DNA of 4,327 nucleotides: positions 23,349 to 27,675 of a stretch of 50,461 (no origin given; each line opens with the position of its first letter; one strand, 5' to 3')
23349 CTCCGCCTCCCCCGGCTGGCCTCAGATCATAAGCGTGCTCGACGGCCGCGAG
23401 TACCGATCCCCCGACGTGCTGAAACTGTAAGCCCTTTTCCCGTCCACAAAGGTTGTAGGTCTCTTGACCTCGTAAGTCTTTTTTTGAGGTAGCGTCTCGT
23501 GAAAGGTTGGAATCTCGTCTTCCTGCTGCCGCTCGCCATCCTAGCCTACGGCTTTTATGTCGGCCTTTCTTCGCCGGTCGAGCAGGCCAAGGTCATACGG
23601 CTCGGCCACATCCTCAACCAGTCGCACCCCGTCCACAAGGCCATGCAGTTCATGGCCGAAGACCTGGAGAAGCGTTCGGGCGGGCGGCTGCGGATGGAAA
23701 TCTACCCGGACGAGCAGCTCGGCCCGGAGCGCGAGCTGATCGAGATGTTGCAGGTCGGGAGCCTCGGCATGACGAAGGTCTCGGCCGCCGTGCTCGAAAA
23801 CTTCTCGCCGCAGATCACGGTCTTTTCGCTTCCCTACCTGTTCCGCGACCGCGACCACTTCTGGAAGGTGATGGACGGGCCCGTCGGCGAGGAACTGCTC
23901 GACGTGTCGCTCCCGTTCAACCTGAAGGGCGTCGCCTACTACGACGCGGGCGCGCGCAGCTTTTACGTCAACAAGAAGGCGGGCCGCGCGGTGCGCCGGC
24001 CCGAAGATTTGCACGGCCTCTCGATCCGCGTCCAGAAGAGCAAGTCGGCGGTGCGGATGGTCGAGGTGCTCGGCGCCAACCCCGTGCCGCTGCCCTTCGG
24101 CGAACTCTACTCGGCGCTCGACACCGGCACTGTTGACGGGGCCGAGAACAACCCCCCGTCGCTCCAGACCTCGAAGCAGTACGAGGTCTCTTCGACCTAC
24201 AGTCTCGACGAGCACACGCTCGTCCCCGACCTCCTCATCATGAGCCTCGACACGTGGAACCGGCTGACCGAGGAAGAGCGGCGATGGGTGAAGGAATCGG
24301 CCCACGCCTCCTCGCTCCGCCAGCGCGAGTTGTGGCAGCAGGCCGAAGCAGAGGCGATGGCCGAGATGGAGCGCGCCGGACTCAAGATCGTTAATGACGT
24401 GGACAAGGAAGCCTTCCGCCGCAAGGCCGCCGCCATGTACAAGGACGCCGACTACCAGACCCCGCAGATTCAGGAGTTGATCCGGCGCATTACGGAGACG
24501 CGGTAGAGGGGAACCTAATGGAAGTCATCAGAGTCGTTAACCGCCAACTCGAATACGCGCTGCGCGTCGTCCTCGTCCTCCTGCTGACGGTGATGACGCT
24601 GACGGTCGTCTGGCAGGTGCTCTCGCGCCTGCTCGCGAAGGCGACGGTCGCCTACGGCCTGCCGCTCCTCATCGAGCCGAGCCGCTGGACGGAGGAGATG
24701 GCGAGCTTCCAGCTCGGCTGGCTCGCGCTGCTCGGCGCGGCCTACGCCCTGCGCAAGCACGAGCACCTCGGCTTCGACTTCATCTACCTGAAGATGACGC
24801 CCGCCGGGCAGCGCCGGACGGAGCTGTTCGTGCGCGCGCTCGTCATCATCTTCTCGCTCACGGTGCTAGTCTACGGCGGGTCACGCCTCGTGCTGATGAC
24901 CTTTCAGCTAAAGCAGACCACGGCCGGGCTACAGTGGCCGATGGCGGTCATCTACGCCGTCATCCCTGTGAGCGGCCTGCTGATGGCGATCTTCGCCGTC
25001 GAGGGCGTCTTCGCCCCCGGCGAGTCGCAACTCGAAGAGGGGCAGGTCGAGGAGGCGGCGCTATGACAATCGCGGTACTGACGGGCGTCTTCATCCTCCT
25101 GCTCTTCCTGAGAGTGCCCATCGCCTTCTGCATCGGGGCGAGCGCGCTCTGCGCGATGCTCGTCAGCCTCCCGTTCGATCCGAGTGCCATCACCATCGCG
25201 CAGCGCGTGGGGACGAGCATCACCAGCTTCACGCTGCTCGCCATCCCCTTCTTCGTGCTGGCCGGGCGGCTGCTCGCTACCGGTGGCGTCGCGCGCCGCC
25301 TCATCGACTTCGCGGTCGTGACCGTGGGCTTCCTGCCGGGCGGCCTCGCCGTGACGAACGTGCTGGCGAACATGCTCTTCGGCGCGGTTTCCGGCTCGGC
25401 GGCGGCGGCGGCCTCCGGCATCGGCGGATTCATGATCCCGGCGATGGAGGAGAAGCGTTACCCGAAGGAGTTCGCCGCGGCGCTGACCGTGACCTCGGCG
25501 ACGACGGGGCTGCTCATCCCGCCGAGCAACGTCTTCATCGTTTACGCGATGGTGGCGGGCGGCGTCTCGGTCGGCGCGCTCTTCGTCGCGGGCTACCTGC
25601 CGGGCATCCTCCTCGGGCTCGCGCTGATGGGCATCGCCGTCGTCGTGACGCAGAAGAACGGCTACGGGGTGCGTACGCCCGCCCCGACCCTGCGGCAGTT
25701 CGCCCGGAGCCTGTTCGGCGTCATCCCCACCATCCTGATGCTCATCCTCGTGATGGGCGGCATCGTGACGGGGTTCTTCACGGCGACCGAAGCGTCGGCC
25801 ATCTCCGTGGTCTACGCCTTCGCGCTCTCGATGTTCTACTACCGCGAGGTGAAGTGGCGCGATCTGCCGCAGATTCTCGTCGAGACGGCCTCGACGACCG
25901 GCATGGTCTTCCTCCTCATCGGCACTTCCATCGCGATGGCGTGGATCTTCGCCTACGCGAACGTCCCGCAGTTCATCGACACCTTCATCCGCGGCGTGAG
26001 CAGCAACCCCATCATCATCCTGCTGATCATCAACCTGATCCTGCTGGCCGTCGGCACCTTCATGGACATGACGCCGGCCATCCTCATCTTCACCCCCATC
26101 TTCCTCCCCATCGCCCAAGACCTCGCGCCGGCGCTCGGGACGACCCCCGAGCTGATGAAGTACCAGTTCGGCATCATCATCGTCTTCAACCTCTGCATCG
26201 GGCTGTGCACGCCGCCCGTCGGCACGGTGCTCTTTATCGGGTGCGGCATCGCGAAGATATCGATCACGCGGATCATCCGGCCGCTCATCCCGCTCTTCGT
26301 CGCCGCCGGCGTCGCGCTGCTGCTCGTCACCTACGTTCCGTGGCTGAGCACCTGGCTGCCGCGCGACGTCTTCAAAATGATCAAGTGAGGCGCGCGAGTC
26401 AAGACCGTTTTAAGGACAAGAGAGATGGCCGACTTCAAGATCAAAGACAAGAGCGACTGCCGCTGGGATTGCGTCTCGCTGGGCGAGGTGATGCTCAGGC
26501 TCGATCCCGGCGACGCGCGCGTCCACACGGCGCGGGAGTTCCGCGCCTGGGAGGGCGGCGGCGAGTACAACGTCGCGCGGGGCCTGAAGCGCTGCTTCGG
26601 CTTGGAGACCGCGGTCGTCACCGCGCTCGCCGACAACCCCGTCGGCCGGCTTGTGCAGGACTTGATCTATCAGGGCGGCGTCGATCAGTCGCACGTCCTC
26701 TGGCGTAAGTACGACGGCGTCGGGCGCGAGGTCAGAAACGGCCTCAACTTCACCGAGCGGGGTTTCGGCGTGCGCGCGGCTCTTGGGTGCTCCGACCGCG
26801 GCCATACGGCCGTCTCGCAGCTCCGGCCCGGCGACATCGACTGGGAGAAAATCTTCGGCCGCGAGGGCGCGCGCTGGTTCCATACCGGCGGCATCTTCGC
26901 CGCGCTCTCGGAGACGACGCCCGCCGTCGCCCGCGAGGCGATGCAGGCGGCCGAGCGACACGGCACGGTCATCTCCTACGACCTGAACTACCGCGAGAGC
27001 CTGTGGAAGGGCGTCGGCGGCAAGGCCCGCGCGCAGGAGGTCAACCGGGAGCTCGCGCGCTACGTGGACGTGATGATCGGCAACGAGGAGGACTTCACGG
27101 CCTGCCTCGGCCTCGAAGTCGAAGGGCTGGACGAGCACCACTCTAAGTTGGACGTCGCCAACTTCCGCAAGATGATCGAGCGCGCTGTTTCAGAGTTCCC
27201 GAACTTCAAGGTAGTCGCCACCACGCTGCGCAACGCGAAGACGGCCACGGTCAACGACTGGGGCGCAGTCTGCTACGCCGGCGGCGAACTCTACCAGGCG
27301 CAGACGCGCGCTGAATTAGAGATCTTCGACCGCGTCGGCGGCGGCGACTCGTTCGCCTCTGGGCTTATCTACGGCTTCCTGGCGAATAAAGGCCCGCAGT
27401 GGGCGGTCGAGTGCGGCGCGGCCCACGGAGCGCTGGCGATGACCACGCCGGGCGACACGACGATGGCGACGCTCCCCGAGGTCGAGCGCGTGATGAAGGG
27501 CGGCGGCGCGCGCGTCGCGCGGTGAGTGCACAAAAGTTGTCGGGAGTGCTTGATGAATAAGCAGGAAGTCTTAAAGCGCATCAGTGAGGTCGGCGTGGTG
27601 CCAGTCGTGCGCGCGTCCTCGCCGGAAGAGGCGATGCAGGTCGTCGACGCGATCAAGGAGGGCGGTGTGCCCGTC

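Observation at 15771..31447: Family of long hairpin repeats built from GTTAGCT heptamers, each filling an intra-operon spacer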

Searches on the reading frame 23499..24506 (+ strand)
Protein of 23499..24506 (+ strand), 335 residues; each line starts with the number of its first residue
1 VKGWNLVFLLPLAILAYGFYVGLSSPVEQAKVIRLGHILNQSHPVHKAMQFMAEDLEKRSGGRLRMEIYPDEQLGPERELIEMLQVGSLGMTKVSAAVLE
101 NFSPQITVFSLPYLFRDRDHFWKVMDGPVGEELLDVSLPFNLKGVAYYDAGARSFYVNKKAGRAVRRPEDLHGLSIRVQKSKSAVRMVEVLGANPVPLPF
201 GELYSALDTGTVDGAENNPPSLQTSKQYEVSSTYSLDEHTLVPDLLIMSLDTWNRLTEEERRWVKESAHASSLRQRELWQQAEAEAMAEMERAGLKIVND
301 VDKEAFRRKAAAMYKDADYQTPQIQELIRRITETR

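Call 85: search_protein_families(library=pfam, proteins=[window:23499-24506:+], max_evalue=0.00001)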
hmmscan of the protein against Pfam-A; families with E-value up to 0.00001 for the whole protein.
window:23499-24506:+ (335 aa): 1 family
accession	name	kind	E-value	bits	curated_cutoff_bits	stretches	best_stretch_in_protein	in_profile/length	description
PF03480.18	DctP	-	5.6e-80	269.2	23.4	1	35-316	1-281/286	Bacterial extracellular solute-binding protein, family 7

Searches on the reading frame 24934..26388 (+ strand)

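Call 85: search_protein_families(library=pfam, proteins=[window:24934-26388:+], max_evalue=0.00001)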
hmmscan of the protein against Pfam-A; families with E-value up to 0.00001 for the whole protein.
window:24934-26388:+ (484 aa): 1 family
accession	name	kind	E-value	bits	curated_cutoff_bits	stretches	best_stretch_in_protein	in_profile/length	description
PF06808.19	DctM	-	6.8e-107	358.3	23.8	1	51-471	2-413/413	Tripartite ATP-independent periplasmic transporter, DctM component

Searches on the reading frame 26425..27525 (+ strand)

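Call 85: search_protein_families(library=pfam, proteins=[window:26425-27525:+], max_evalue=0.00001)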
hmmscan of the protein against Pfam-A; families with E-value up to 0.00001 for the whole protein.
window:26425-27525:+ (366 aa): 1 family
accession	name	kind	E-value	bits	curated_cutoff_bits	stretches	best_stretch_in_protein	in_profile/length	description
PF00294.29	PfkB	-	2.1e-23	83.6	25.8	1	16-347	4-298/302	pfkB family carbohydrate kinase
